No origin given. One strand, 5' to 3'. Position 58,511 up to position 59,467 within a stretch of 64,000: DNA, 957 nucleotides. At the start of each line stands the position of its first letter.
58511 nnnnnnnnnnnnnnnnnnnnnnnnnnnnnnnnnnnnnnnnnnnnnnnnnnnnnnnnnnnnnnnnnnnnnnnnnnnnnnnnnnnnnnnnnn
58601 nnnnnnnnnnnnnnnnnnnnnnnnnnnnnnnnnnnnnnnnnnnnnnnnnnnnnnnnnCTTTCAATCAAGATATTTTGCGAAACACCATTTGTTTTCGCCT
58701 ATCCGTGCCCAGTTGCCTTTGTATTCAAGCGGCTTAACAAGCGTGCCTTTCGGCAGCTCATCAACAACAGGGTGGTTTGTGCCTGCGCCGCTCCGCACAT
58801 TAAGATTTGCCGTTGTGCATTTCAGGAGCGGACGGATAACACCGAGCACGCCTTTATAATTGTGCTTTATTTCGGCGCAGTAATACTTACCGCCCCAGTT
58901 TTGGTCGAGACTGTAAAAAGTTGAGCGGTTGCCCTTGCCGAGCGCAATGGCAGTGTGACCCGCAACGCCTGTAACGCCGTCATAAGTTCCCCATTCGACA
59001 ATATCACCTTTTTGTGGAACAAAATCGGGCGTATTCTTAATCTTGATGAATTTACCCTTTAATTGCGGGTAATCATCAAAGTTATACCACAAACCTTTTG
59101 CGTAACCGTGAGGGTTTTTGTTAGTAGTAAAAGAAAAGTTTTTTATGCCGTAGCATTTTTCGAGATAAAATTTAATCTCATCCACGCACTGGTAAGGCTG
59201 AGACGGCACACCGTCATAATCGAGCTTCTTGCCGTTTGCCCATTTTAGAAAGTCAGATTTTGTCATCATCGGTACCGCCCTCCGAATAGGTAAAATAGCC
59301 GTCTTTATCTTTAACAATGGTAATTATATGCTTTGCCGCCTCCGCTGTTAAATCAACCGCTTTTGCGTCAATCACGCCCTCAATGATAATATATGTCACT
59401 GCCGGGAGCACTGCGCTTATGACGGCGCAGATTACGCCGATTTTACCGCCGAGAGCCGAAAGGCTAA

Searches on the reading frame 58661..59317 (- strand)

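Call 4: search_protein_families(library=pfam, proteins=[window:58661-59317:-], max_evalue=0.1)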
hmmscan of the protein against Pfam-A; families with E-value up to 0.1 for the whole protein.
window:58661-59317:- (218 aa): 4 families
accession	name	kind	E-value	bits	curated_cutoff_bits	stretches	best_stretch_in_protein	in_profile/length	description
PF08239.17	SH3_3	-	3e-11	43.7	27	1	171-218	2-54/54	Bacterial SH3 domain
PF05257.22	CHAP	-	0.0011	19.9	26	1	40-140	6-81/81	CHAP domain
PF06347.19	SH3_4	-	0.0045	17.2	24.1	1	171-206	4-39/56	Bacterial SH3 domain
PF05382.19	Amidase_5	-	0.023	15.1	21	1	91-129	63-101/142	Bacteriophage peptidoglycan hydrolase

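Call 5: search_protein_families(library=phrogs, proteins=[window:58661-59317:-], max_evalue=0.01)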
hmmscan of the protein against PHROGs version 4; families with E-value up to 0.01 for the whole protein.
window:58661-59317:- (218 aa): 8 families
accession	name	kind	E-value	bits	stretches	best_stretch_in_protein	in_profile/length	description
phrog_8781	-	lysis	4.6e-28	99.4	1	19-164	5-139/178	endolysin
phrog_7887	-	lysis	7.5e-19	69.3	1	17-170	1-145/238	endolysin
phrog_635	-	lysis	4.8e-18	66.3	1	22-173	12-151/463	endolysin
phrog_759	-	other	5.3e-17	62.8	1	22-170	15-150/625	tail associated cell-wall hydrolase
phrog_489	-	lysis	7.9e-09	35.8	1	22-163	10-140/459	endolysin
phrog_1794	-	lysis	1.2e-07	32.4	1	166-217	273-327/336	amidase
phrog_297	-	lysis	0.00071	20.5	1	17-84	96-161/176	holin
phrog_13463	-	lysis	0.0012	19.5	1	86-128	67-109/318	endolysin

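Call 6: search_protein_families(library=ncbifam, proteins=[window:58661-59317:-], max_evalue=0.1)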
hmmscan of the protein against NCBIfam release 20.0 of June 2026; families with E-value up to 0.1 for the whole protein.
window:58661-59317:- (218 aa): 2 families
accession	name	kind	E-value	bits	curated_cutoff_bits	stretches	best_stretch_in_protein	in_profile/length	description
NF040678.1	EntFM_CwpFM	equivalog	0.023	13.7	720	1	168-206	65-103/430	enterotoxin EntFM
TIGR04211.1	SH3_and_anchor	equivalog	0.037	13.6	65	1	172-210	8-47/198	TIGR04211 family SH3 domain-containing protein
